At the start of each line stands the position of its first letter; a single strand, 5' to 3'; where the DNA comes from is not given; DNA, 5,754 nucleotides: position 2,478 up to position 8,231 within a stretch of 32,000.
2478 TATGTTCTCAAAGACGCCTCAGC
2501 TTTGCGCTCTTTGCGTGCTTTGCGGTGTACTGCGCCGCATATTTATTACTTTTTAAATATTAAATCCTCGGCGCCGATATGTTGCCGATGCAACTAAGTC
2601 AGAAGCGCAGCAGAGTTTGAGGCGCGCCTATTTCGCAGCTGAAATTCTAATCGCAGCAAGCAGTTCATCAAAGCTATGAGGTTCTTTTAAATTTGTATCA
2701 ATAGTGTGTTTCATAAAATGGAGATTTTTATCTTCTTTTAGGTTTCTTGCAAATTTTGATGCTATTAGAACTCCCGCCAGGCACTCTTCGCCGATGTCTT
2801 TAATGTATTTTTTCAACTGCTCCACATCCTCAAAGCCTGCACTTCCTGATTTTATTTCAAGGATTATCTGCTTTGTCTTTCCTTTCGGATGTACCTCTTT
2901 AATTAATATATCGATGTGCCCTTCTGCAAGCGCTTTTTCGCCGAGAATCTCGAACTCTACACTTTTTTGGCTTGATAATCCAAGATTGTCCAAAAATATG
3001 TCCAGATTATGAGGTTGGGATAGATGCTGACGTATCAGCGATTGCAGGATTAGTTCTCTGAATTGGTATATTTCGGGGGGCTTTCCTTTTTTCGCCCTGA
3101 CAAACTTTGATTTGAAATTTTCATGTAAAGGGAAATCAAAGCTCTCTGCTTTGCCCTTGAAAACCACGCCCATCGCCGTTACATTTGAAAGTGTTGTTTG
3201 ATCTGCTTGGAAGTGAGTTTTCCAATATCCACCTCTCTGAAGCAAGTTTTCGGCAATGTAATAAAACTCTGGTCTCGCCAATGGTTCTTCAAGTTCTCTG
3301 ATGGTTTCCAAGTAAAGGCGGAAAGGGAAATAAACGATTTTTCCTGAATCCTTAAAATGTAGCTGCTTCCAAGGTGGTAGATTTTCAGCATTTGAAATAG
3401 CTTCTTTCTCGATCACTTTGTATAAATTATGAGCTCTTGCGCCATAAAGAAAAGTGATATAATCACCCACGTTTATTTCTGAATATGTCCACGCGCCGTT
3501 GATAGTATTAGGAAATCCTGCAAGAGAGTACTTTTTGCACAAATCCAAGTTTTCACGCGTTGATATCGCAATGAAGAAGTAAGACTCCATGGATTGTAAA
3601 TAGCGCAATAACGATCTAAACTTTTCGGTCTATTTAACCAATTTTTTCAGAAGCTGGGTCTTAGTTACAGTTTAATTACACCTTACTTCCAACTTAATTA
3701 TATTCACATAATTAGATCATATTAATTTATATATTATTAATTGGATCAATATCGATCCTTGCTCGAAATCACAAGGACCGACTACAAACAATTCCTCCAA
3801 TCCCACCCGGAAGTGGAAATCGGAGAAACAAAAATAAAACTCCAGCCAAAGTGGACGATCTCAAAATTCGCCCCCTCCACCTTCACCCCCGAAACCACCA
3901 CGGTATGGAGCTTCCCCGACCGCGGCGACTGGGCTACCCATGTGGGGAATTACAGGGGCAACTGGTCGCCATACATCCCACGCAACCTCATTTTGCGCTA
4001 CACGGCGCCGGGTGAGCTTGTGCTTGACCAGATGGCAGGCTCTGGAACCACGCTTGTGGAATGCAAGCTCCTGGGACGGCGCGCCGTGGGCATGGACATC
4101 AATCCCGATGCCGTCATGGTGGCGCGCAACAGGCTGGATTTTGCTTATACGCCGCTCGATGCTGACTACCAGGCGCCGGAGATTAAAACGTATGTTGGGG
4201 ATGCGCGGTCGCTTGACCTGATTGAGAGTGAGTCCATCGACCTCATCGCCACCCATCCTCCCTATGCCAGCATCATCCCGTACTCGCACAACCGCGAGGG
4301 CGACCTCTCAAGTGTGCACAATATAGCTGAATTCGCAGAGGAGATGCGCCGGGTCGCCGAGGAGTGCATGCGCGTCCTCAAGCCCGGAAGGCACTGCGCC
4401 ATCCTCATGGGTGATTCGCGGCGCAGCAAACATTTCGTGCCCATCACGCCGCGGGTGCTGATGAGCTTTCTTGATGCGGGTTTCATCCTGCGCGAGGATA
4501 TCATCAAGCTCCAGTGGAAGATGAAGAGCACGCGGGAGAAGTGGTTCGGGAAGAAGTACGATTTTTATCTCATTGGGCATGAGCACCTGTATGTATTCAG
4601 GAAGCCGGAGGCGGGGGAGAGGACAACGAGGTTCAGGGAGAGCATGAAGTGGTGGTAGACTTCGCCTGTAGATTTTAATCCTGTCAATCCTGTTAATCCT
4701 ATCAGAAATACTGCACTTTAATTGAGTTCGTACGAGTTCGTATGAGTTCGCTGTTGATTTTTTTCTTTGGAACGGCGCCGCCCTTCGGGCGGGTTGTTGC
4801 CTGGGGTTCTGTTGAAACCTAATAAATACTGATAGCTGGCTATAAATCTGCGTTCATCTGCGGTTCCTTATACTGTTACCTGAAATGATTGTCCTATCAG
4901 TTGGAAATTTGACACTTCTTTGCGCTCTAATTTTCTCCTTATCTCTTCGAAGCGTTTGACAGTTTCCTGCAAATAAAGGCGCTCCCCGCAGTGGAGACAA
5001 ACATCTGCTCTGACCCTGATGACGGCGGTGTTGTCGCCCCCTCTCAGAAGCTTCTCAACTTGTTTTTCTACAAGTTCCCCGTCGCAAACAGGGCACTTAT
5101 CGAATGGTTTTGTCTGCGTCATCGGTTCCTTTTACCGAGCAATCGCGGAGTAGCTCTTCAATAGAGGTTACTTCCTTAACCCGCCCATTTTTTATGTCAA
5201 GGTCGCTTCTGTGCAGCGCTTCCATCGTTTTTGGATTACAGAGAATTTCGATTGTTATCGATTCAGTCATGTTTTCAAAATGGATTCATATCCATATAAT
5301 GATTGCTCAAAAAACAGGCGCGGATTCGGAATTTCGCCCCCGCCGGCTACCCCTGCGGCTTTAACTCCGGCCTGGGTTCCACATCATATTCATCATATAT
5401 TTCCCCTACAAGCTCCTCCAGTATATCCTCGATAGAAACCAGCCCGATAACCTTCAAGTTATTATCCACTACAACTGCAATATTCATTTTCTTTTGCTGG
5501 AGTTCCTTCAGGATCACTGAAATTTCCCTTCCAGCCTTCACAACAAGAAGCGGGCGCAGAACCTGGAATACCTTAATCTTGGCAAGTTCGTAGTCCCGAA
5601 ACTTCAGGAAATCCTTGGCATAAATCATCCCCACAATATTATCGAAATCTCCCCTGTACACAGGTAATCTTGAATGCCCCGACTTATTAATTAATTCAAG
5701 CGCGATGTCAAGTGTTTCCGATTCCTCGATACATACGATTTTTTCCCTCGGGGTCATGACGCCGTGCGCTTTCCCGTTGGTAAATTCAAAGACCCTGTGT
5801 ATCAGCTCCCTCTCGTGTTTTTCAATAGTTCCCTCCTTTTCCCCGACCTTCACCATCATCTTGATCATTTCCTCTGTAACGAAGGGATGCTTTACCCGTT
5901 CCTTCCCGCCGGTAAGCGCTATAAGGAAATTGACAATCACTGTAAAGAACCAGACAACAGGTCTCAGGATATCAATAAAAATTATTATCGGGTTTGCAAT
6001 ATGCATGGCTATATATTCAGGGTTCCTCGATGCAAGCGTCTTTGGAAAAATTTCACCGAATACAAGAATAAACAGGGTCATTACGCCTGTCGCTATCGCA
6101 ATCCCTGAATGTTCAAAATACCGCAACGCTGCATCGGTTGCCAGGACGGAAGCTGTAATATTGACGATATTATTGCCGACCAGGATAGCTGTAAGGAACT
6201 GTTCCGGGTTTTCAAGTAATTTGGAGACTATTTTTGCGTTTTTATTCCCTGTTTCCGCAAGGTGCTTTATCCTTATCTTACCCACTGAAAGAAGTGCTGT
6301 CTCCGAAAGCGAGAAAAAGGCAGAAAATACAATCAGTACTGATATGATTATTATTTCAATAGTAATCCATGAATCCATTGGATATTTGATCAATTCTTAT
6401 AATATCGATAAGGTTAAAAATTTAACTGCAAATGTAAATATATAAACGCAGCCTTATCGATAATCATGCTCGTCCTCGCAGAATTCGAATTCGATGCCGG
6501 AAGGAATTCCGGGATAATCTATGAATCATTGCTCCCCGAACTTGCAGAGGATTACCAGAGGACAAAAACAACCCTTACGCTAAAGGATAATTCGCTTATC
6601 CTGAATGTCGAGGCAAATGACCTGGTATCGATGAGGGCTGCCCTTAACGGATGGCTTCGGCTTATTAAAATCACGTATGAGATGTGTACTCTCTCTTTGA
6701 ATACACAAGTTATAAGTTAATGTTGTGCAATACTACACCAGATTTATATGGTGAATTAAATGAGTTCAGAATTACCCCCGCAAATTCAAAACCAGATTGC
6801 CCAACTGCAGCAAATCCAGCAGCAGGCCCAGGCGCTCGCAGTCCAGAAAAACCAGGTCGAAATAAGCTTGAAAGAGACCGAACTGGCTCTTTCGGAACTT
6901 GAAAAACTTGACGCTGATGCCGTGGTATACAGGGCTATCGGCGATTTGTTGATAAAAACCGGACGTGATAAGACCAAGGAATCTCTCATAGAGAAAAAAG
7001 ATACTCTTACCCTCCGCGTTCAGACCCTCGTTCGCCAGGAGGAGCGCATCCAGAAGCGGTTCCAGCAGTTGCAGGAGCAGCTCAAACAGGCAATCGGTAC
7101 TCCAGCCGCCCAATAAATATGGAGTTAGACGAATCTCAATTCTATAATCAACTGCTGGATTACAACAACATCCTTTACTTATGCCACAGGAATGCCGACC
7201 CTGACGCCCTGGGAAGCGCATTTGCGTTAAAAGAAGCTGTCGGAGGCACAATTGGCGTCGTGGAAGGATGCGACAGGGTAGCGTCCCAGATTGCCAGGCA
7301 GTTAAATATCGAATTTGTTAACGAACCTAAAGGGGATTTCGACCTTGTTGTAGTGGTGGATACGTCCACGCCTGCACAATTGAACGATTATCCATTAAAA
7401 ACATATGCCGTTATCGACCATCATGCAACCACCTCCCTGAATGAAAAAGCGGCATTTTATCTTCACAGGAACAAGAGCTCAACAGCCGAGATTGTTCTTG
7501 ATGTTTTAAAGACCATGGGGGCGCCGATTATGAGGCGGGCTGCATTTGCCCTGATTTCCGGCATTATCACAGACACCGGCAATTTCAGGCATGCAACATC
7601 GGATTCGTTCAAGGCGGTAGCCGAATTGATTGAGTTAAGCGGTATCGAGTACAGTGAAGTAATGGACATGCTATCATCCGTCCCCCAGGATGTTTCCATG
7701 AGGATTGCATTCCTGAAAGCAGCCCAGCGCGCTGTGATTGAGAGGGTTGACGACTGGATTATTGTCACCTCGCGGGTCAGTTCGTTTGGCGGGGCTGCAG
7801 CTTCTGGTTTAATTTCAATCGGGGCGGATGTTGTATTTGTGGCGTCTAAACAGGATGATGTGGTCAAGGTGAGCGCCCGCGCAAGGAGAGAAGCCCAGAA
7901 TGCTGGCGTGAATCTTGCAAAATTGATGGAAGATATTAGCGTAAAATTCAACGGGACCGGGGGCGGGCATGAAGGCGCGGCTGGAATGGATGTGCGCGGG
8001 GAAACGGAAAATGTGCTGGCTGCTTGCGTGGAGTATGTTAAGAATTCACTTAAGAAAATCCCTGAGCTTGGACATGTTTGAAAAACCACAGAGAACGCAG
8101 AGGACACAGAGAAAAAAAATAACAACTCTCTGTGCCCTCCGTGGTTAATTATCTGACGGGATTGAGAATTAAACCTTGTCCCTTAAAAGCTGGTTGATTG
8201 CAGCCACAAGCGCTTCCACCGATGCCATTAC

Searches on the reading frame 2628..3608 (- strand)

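Call 40: search_protein_families(library=pfam, proteins=[window:2628-3608:-], max_evalue=0.001)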
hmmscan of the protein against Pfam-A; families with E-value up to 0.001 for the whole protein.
window:2628-3608:- (326 aa): 1 family
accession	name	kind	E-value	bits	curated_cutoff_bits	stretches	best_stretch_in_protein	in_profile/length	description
PF01939.22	NucS_C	-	1.1e-07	32.3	24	1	224-300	26-105/124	Endonuclease NucS C-terminal domain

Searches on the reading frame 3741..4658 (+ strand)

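Call 40: search_protein_families(library=pfam, proteins=[window:3741-4658:+], max_evalue=0.001)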
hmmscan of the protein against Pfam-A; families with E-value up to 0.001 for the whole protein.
window:3741-4658:+ (305 aa): 6 families
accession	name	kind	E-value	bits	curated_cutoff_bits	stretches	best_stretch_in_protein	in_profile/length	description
PF01555.25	N6_N4_Mtase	-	5.9e-26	92.2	26.7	2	38-128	132-219/221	DNA methylase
PF08241.18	Methyltransf_11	-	1e-07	32.9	21.2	0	99-170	5-65/95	Methyltransferase domain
PF13649.12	Methyltransf_25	-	1.2e-06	29.5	27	1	94-170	1-69/97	Methyltransferase domain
PF01170.24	UPF0020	-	2.9e-05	24.3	22.3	1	89-179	27-135/197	RMKL-like, methyltransferase domain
PF08242.18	Methyltransf_12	-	0.00092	20.3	30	0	99-216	5-95/98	Methyltransferase domain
PF13847.12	Methyltransf_31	-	0.00099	19.3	27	0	92-221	5-109/145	Methyltransferase domain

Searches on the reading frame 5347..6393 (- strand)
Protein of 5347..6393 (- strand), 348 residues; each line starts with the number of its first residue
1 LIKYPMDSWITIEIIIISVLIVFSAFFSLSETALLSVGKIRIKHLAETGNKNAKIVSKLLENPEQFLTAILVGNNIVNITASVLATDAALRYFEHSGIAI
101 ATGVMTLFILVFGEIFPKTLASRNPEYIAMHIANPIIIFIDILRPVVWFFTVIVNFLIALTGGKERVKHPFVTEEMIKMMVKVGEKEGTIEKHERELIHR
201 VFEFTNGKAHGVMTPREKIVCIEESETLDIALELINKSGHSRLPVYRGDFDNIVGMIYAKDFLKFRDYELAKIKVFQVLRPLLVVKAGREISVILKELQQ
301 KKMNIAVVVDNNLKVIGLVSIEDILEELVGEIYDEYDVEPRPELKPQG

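Call 40: search_protein_families(library=pfam, proteins=[window:5347-6393:-], max_evalue=0.001)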
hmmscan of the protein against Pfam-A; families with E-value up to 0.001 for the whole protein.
window:5347-6393:- (348 aa): 2 families
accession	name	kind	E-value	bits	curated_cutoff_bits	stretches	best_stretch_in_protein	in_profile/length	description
PF01595.25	CNNM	-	1.9e-58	197.6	28.4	1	15-194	1-181/181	Cyclin M transmembrane N-terminal domain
PF00571.33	CBS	-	5.1e-17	62.4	24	2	213-265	5-54/57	CBS domain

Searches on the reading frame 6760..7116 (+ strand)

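Call 40: search_protein_families(library=pfam, proteins=[window:6760-7116:+], max_evalue=0.001)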
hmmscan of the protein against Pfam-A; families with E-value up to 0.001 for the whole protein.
window:6760-7116:+ (118 aa): 1 family
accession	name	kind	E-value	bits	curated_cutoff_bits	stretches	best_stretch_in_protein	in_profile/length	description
PF01920.25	Prefoldin_2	-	8.4e-25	87.2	27.6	1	10-113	1-104/106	Prefoldin subunit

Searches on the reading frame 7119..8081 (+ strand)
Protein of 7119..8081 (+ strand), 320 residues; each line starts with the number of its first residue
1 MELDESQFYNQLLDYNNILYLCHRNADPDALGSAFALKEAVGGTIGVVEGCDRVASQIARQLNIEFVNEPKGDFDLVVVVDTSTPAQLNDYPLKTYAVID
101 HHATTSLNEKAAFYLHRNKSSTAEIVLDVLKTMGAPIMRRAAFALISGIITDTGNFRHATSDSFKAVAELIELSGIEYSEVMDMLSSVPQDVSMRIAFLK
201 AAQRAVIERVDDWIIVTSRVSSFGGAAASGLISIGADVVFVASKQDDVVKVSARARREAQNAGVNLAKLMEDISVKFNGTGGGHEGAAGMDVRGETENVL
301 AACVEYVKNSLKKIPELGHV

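Call 40: search_protein_families(library=pfam, proteins=[window:7119-8081:+], max_evalue=0.001)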
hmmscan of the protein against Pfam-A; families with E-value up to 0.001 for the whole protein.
window:7119-8081:+ (320 aa): 2 families
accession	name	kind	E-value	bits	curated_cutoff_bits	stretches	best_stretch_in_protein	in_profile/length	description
PF01368.27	DHH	-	6.5e-12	46.3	28.1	1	17-149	1-125/125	DHH family, N-terminal domain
PF02272.25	DHHA1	-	1.9e-10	41.6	25.9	1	234-308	29-97/102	DHHA1 domain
